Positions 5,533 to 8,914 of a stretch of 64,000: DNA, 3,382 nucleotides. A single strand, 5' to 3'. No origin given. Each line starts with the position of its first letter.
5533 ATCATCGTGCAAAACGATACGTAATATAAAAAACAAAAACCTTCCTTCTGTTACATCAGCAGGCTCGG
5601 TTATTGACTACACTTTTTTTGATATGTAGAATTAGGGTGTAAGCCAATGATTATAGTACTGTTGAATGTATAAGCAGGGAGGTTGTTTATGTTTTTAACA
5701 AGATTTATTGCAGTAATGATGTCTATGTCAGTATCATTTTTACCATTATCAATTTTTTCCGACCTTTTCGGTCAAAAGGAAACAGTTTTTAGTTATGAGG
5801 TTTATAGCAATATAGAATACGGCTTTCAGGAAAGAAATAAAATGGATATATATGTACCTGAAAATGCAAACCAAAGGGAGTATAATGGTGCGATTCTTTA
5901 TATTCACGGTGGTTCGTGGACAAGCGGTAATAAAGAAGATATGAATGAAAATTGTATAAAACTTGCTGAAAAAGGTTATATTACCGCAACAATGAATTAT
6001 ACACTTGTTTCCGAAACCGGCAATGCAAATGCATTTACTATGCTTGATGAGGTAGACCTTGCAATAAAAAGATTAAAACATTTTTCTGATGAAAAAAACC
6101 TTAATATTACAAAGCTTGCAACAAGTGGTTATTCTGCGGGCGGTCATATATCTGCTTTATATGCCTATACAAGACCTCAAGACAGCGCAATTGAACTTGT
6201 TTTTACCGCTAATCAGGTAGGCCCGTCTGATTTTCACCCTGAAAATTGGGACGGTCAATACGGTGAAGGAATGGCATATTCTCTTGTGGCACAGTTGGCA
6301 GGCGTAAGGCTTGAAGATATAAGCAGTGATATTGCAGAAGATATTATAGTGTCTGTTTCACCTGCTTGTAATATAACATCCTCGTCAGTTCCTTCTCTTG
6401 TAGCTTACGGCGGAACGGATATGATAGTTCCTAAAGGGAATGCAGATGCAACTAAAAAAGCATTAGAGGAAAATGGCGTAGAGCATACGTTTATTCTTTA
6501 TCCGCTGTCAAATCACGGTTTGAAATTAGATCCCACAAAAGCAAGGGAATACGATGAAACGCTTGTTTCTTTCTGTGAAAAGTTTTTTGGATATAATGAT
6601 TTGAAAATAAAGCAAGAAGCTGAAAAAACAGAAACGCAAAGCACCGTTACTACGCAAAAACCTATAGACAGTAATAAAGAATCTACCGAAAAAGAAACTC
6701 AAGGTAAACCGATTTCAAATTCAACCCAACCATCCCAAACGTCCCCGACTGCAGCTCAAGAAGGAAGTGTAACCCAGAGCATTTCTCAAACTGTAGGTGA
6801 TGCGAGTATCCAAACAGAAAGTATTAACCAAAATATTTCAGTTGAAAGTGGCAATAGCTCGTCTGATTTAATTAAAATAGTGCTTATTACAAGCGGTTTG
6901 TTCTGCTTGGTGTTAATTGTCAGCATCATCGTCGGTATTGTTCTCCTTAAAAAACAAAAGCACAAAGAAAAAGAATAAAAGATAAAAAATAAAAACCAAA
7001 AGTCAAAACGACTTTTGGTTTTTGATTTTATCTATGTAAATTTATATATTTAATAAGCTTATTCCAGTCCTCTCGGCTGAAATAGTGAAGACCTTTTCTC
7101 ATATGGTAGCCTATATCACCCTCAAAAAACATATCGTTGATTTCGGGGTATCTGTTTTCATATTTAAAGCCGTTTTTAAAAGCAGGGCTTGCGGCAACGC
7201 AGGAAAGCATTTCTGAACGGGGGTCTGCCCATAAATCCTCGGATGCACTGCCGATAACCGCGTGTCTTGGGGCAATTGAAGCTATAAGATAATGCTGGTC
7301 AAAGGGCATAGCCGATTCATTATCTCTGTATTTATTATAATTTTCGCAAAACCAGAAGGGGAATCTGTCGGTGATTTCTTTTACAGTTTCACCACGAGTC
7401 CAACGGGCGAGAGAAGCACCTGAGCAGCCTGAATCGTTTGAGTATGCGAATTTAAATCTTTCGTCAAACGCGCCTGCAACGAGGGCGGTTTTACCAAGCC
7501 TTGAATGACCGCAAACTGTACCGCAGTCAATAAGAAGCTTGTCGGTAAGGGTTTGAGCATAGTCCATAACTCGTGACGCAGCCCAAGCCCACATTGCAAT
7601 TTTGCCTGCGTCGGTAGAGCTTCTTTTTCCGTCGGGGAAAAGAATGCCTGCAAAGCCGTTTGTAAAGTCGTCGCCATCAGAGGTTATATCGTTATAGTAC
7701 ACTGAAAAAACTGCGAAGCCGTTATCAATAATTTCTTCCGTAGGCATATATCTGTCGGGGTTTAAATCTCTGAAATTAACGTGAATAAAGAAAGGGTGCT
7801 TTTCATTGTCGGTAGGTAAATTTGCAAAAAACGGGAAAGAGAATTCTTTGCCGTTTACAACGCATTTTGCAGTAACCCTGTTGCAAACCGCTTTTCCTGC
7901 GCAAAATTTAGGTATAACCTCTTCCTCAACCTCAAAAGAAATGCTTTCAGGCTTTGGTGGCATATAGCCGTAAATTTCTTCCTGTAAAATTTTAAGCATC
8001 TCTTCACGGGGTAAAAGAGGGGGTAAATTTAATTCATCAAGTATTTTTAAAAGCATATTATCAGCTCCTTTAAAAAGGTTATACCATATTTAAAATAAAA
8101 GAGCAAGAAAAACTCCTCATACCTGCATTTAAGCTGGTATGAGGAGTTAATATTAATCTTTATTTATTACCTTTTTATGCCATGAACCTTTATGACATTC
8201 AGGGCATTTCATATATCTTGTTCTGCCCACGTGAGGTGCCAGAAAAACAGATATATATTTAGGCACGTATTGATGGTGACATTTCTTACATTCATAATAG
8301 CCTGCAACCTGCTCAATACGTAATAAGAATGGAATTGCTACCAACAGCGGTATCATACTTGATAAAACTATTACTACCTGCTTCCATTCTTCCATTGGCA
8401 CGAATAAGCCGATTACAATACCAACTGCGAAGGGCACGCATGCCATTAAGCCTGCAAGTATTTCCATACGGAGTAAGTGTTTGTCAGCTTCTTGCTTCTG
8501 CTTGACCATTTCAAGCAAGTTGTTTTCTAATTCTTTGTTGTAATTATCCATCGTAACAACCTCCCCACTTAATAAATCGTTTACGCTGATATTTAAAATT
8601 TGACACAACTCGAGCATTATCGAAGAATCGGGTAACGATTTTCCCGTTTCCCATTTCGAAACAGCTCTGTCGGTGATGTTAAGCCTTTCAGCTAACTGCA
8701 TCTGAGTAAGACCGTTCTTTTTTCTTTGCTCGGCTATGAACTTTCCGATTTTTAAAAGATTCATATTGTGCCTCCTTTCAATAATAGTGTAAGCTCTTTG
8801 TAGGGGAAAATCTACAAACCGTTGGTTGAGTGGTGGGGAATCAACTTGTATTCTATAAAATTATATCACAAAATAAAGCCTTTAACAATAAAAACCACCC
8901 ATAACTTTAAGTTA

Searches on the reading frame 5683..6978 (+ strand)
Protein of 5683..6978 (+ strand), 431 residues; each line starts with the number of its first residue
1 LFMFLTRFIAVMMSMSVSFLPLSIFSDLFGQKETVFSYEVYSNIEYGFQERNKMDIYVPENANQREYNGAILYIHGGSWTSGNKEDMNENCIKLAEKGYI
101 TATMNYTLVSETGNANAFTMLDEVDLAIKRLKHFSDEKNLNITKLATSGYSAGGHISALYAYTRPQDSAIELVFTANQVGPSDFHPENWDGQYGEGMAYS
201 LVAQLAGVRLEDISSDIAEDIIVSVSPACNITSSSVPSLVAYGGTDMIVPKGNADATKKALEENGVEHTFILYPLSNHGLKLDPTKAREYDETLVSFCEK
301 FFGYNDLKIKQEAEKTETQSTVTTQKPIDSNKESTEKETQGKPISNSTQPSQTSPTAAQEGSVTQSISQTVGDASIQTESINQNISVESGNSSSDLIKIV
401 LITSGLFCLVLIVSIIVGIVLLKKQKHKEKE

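Call 72: search_protein_families(library=pfam, proteins=[window:5683-6978:+], max_evalue=0.00001)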
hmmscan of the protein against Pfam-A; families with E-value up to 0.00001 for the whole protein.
window:5683-6978:+ (431 aa): 5 families
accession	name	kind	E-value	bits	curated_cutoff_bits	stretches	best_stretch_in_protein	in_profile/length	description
PF20434.5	BD-FAE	-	1.3e-23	84.1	26.8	1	54-259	1-213/215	BD-FAE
PF07859.19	Abhydrolase_3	-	3.1e-10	40.6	25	1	71-279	1-207/210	alpha/beta hydrolase fold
PF01738.24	DLH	-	7.1e-08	32.7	21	0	230-286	138-194/217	Dienelactone hydrolase family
PF00326.27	Peptidase_S9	-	6.4e-07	29.5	22.6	0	224-303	134-211/213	Prolyl oligopeptidase family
PF12146.15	Hydrolase_4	-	5.5e-06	26.3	27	0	69-182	5-114/239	Serine aminopeptidase, S33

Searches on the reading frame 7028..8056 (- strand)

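Call 72: search_protein_families(library=pfam, proteins=[window:7028-8056:-], max_evalue=0.00001)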
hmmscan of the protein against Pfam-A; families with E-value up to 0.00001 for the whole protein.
window:7028-8056:- (342 aa): 1 family
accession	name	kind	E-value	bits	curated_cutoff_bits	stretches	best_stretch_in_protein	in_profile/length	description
PF22244.2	GCE_fung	-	1.2e-28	100.9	27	1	66-293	4-227/231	Glucuronyl esterase, fungi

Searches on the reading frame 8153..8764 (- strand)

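Call 72: search_protein_families(library=pfam, proteins=[window:8153-8764:-], max_evalue=0.00001)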
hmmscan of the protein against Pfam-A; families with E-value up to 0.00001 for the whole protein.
window:8153-8764:- (203 aa): 3 families
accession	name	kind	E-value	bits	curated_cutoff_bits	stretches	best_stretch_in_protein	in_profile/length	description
PF01381.28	HTH_3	-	1.6e-13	50.9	23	1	10-64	1-55/55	Helix-turn-helix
PF12844.13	HTH_19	-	2e-11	44.1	30.2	1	7-68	1-62/64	Helix-turn-helix domain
PF13560.12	HTH_31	-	4e-09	37.1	27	1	7-61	3-58/64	Helix-turn-helix domain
